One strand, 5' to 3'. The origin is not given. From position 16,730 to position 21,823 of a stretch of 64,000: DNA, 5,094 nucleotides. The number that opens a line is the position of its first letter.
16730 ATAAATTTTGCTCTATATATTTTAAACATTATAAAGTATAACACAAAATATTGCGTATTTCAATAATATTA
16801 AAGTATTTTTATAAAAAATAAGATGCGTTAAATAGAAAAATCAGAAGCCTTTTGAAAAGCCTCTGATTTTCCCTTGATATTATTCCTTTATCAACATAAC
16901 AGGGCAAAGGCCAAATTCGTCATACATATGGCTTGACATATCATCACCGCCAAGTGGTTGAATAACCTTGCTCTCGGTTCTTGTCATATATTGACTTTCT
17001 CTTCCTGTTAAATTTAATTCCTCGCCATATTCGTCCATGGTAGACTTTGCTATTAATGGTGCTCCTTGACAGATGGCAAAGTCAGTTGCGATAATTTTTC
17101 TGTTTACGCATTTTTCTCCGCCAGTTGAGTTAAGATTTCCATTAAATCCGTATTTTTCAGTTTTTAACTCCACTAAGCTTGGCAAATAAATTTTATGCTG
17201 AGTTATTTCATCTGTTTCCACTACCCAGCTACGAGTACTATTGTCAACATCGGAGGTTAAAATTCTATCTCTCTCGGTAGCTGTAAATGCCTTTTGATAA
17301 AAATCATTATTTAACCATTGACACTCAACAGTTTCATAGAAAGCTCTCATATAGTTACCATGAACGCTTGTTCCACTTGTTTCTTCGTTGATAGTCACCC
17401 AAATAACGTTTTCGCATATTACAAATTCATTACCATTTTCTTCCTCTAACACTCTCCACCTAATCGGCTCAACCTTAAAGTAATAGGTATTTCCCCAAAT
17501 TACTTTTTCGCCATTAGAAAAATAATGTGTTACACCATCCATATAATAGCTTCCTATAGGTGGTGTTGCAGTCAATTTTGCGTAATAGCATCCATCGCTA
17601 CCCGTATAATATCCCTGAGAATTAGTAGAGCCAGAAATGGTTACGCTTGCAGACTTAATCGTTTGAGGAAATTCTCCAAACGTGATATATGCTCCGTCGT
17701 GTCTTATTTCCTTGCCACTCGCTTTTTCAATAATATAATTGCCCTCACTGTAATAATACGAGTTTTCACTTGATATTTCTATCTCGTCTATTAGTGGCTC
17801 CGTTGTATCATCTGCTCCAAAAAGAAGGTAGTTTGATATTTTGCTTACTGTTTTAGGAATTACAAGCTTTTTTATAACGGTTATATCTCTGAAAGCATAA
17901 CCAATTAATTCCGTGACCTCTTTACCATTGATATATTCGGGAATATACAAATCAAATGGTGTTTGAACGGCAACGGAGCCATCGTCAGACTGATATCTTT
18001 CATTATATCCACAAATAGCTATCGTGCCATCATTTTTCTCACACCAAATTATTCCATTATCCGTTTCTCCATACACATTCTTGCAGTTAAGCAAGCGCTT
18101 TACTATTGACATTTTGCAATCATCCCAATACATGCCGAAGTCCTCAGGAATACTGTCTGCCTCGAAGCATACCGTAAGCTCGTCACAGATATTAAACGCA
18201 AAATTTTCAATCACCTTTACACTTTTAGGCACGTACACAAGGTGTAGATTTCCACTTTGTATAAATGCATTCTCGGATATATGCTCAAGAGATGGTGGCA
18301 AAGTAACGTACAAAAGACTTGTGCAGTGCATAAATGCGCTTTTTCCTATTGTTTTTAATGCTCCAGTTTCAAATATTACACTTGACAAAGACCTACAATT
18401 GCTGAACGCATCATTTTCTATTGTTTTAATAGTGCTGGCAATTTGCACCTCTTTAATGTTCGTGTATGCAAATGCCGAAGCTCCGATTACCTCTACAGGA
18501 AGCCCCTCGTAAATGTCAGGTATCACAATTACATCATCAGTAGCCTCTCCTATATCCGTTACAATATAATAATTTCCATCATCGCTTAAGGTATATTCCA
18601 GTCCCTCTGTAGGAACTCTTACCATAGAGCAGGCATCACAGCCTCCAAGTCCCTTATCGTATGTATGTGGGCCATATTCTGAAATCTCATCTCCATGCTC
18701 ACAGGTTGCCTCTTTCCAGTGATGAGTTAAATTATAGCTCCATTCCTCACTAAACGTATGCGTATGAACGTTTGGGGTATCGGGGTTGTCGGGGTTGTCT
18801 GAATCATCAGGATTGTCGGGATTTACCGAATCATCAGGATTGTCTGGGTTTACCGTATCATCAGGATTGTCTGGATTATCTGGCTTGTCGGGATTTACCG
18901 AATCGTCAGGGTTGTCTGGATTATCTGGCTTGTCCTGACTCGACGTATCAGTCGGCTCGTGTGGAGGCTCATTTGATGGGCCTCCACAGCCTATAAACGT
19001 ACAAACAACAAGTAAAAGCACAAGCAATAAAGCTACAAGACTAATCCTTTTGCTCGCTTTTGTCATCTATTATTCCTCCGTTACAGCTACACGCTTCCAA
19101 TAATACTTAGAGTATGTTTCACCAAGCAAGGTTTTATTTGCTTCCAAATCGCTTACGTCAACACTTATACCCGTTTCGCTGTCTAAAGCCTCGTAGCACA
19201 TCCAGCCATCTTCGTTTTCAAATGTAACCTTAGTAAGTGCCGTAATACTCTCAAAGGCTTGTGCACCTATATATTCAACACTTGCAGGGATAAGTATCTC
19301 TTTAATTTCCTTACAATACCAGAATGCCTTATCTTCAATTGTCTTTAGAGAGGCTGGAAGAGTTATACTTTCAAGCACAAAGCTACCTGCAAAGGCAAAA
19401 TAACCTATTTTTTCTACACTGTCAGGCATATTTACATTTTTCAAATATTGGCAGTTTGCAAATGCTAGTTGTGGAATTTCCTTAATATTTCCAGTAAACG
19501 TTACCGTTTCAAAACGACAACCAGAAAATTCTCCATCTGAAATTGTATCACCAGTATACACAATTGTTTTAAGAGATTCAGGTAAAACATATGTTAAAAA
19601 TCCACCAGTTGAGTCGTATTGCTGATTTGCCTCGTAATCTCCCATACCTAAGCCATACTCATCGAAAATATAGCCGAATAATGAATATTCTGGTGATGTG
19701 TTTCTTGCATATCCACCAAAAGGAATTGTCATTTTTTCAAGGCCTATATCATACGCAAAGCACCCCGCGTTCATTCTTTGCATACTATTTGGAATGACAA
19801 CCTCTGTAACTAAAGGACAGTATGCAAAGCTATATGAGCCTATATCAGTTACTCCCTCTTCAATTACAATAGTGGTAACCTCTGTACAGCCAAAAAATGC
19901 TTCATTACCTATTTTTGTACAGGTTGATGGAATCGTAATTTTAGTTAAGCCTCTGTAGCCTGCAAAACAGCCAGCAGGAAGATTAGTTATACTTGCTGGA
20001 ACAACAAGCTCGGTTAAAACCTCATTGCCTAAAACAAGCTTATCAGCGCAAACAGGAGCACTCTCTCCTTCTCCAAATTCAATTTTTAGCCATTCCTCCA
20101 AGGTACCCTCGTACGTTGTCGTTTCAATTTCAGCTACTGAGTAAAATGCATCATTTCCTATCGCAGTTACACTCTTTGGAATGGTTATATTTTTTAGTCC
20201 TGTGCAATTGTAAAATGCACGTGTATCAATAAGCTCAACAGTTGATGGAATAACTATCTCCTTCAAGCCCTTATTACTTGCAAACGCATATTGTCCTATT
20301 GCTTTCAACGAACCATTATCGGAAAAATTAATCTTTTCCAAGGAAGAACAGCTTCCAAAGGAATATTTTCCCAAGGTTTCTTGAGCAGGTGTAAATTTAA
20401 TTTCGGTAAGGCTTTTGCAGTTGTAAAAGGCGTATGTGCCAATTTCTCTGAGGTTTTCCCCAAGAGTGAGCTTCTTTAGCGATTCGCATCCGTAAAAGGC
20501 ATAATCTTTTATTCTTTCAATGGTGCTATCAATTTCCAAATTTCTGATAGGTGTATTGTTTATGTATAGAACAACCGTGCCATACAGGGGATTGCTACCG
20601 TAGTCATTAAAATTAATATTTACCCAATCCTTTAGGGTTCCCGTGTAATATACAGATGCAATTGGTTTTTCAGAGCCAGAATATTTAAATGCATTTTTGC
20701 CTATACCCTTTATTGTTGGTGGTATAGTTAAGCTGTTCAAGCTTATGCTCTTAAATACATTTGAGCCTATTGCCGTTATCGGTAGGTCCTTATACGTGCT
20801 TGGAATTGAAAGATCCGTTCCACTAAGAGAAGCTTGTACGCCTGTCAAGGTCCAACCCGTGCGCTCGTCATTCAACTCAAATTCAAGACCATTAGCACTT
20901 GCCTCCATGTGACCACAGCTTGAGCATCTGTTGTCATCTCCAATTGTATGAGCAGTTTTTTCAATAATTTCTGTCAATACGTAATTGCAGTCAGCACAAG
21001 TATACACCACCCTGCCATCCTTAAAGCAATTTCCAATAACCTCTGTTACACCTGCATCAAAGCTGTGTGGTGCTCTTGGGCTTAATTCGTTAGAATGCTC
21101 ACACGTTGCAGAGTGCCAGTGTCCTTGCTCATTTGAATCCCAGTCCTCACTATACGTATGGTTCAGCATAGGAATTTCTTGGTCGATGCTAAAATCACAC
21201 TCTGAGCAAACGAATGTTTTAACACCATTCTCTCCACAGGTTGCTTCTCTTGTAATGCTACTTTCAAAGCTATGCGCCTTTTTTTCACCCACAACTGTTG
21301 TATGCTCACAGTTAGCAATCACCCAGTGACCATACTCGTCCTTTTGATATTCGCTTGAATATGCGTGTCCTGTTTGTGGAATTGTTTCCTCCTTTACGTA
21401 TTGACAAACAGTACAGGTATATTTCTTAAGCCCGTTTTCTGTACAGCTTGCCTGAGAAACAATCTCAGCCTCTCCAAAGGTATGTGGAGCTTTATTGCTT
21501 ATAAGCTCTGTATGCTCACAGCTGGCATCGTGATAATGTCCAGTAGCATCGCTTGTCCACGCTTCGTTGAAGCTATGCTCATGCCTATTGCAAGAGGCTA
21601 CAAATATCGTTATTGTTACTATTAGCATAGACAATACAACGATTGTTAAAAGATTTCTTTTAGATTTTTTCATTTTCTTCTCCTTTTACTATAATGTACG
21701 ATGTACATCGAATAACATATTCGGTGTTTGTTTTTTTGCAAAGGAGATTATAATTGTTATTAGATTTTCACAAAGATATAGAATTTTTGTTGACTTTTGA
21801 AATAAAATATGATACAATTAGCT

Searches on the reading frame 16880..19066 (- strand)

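Call 64: search_protein_families(library=pfam, proteins=[window:16880-19066:-], max_evalue=0.0001)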
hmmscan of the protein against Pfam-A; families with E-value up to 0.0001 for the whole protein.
window:16880-19066:- (728 aa): 2 families
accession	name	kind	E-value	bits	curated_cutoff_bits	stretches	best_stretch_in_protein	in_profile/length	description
PF13306.12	LRR_5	-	5.7e-28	97.8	27.7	1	191-297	22-126/127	BspA type Leucine rich repeat region (6 copies)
PF19789.6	DUF6273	-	9.9e-09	35.7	23.5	1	545-639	2-95/172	Domain of unknown function (DUF6273)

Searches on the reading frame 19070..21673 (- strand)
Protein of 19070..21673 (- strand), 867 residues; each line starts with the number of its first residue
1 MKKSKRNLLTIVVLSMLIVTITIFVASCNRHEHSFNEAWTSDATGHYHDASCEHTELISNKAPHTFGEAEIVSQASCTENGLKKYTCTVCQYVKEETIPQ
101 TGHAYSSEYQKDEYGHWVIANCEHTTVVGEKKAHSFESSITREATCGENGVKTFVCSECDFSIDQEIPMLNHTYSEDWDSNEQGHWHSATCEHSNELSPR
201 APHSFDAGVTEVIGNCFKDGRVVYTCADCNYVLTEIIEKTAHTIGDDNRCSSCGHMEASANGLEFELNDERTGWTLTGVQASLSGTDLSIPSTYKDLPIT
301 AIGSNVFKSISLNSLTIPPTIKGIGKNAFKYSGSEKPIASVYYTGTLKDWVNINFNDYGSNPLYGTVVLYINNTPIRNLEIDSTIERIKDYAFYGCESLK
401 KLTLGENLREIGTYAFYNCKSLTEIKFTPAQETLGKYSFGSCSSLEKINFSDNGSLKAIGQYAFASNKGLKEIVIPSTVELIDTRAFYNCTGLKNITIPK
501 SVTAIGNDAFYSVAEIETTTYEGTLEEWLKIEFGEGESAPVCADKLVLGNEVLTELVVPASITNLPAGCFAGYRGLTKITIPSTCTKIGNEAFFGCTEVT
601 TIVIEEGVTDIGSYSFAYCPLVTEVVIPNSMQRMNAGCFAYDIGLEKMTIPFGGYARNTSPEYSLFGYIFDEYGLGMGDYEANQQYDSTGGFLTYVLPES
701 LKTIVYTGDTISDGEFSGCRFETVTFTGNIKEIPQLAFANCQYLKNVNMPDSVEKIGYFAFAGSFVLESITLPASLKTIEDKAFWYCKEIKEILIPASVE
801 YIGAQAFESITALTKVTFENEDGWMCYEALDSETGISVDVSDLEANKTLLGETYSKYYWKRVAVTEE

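Call 64: search_protein_families(library=pfam, proteins=[window:19070-21673:-], max_evalue=0.0001)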
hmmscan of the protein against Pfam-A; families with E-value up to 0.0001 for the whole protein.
window:19070-21673:- (867 aa): 3 families
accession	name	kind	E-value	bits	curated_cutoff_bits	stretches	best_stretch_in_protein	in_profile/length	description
PF13306.12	LRR_5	-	3.2e-99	328.1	27.7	4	710-820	2-110/127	BspA type Leucine rich repeat region (6 copies)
PF13855.12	LRR_8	-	1.6e-13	50.7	27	0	383-425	11-54/61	Leucine rich repeat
PF23952.1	LRR_EndoS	-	5.4e-05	23.8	27.9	0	369-453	28-116/116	Endo-beta-N-acetylglucosaminidase EndoS LRR domain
